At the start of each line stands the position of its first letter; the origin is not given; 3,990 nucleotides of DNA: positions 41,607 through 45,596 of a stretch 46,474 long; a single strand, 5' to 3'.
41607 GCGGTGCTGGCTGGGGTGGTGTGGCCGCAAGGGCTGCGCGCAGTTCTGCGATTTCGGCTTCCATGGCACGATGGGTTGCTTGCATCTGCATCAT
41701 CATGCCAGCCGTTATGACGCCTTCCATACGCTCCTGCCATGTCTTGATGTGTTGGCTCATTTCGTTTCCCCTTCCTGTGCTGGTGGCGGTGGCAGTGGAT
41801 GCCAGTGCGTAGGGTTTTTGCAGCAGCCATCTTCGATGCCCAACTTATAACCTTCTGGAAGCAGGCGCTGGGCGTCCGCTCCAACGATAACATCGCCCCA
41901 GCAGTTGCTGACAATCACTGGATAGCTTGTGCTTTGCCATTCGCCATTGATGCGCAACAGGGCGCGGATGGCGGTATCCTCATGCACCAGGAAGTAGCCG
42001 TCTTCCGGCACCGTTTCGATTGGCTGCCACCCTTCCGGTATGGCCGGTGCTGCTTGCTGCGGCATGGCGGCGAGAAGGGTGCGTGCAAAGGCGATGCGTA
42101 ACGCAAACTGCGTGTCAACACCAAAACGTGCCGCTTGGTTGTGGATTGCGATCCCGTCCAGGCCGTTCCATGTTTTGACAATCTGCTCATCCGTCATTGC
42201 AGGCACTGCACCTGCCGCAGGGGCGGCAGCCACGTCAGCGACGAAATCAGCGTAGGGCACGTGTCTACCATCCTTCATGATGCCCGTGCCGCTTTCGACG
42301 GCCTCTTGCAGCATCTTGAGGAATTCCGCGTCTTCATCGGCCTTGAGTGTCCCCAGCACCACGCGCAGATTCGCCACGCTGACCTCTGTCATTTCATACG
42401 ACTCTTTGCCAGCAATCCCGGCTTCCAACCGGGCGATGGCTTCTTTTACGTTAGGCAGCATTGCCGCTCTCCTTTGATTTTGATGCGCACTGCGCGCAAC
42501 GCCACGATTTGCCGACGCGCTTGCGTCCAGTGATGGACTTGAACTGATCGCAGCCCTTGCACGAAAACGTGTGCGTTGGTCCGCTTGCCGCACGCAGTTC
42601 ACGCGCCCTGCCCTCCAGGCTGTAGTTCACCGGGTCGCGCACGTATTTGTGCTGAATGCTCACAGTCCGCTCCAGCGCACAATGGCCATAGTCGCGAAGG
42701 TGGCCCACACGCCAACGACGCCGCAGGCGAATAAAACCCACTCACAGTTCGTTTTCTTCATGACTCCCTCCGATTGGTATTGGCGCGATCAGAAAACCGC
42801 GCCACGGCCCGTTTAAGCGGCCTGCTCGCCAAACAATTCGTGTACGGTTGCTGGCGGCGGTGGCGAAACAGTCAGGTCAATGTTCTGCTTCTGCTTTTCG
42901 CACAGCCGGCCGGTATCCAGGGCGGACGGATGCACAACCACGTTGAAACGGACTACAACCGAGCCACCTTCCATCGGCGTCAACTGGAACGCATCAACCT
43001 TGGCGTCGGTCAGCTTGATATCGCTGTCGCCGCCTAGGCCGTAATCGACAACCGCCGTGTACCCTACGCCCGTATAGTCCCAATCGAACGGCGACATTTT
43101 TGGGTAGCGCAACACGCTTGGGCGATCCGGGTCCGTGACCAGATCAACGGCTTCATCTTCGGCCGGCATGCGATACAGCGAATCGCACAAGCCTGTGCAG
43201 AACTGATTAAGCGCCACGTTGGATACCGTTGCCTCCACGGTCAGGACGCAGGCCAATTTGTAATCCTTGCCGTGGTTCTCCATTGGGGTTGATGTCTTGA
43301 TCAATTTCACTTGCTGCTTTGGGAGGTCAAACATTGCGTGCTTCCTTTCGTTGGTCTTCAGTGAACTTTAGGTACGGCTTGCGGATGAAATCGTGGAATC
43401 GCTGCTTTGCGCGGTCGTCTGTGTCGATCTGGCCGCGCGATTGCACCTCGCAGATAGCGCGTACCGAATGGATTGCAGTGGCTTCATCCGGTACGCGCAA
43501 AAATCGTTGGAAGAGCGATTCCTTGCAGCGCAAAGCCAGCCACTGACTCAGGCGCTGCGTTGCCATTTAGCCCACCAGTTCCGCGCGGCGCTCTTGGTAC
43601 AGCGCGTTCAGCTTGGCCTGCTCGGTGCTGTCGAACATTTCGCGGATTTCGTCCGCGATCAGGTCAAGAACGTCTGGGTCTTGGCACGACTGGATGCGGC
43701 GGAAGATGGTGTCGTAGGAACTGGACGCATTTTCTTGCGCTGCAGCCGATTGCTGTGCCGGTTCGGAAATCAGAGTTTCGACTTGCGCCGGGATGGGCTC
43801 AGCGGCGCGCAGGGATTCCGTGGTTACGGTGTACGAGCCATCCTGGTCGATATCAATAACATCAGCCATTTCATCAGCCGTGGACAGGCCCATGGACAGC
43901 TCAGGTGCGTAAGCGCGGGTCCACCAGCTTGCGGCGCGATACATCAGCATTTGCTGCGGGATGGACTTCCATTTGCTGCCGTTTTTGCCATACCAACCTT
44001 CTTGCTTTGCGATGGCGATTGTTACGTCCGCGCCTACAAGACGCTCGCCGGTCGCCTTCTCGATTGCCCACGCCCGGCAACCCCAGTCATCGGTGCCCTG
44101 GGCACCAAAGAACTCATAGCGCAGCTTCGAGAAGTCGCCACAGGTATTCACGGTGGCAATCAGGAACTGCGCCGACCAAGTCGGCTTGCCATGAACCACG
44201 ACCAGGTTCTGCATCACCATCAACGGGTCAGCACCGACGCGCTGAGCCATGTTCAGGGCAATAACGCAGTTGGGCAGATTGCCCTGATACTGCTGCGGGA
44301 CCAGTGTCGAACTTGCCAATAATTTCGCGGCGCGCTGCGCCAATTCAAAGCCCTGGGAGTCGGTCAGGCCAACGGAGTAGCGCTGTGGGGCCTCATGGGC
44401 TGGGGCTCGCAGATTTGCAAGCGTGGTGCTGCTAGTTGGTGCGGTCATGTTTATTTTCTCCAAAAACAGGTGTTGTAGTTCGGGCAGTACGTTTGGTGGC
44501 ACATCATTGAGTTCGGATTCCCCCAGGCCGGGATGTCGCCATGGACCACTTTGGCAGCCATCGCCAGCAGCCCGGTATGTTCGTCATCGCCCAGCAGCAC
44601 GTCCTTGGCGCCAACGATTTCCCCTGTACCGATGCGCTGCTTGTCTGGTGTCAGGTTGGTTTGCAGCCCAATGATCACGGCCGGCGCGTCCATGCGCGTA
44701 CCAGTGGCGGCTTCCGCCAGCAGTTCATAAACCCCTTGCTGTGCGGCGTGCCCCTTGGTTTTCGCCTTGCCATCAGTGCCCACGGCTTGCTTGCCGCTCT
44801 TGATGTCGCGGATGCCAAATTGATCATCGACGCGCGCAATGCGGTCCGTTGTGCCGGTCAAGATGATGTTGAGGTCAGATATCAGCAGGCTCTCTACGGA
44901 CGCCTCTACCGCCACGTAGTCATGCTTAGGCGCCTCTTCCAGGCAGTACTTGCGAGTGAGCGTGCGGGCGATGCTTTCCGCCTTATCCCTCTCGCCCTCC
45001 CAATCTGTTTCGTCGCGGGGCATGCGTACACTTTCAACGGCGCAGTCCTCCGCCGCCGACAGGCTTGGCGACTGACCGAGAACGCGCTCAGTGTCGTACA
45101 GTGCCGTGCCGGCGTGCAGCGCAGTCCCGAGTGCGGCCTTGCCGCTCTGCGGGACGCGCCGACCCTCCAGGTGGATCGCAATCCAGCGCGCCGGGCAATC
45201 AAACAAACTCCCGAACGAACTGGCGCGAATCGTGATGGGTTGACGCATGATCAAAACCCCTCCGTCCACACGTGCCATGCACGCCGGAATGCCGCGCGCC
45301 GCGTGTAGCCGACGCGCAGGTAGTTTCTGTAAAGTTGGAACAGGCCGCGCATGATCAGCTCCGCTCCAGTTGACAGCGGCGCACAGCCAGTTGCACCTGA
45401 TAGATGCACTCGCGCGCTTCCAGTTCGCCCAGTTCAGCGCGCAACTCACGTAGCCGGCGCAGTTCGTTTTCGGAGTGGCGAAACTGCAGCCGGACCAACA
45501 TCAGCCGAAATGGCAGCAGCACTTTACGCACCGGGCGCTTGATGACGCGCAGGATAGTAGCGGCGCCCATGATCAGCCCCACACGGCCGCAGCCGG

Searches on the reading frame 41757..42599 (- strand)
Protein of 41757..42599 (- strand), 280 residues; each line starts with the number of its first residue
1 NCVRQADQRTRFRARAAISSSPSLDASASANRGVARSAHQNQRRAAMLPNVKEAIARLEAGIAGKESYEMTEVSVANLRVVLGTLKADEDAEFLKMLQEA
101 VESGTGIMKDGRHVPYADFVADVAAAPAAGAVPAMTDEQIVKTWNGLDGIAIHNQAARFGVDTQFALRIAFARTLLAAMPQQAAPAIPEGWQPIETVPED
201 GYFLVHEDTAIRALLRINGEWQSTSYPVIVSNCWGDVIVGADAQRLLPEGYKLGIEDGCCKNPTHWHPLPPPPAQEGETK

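Call 37: search_protein_families(library=pfam, proteins=[window:41757-42599:-], max_evalue=0.01)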
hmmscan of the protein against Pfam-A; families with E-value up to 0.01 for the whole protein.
window:41757-42599:- (280 aa): 1 family
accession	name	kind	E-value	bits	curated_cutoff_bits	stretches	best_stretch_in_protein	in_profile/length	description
PF04448.17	DUF551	-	0.003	18.8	22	1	255-273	49-67/68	Protein of unknown function (DUF551)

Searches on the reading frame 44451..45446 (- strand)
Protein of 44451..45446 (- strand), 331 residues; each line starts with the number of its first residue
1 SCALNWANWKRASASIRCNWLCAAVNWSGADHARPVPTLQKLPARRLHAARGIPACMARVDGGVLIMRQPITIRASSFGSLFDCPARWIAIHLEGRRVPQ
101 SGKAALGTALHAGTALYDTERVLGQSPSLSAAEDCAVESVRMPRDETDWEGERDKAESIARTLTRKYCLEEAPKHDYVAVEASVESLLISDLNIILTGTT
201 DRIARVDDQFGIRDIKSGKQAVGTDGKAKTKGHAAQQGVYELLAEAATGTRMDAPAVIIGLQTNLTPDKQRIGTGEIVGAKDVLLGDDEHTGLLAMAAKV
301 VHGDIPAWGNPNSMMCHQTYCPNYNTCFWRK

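Call 37: search_protein_families(library=pfam, proteins=[window:44451-45446:-], max_evalue=0.01)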
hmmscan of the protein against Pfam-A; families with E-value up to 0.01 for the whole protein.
window:44451-45446:- (331 aa): 1 family
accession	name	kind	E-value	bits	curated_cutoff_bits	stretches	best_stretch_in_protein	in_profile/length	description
PF12705.13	PDDEXK_1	-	5.6e-17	62.9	22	1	78-327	7-246/247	PD-(D/E)XK nuclease superfamily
